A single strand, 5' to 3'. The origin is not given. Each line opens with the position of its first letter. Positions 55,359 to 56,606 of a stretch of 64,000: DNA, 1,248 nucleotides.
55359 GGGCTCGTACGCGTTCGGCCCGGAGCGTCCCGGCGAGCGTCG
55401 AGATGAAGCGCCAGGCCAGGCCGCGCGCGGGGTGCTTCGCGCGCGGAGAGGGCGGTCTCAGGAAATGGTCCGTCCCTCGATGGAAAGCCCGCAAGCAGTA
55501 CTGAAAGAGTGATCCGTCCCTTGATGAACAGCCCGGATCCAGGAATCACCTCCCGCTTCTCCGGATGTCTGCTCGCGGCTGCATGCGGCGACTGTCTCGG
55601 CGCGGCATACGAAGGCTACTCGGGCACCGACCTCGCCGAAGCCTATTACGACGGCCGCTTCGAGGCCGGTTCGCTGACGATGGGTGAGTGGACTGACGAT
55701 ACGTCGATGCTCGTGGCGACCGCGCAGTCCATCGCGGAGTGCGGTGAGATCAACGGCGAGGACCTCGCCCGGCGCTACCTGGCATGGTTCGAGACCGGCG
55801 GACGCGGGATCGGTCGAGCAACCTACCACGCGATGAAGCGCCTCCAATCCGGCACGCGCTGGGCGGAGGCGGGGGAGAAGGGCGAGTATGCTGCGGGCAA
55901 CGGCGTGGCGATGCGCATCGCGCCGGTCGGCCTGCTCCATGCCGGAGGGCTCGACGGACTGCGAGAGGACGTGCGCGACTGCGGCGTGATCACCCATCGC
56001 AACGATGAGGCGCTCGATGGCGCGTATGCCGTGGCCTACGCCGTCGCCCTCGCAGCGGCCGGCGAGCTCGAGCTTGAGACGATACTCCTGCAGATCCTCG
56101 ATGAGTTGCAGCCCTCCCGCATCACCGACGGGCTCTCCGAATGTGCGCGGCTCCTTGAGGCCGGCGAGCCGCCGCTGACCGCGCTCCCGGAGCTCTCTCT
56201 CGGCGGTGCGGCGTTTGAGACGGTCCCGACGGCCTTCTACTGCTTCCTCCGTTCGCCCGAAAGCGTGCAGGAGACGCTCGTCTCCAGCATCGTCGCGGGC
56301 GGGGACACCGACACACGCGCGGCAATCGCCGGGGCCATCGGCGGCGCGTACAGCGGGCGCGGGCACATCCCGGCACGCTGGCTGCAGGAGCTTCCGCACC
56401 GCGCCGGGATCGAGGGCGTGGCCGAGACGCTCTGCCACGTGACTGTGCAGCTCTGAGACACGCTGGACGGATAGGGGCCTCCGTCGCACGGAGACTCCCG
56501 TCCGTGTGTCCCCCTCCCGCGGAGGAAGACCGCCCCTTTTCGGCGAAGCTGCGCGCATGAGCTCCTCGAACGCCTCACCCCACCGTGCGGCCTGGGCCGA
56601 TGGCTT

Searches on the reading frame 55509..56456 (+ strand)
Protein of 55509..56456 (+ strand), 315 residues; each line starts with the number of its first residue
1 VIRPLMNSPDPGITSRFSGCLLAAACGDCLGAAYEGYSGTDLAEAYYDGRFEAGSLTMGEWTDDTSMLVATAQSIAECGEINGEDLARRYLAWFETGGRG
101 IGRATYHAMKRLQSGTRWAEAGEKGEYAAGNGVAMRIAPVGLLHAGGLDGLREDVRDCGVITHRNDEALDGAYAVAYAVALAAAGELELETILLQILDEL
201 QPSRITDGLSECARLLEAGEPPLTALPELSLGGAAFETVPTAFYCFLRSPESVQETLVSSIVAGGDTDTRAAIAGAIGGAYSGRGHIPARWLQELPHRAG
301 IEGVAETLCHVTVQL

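Call 12: search_protein_families(library=pfam, proteins=[window:55509-56456:+], max_evalue=0.001)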
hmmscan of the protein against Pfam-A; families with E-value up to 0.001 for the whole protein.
window:55509-56456:+ (315 aa): 1 family
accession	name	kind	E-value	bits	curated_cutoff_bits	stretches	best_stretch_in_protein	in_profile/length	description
PF03747.19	ADP_ribosyl_GH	-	5.3e-69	233.5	26.2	1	19-290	1-287/287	ADP-ribosylglycohydrolase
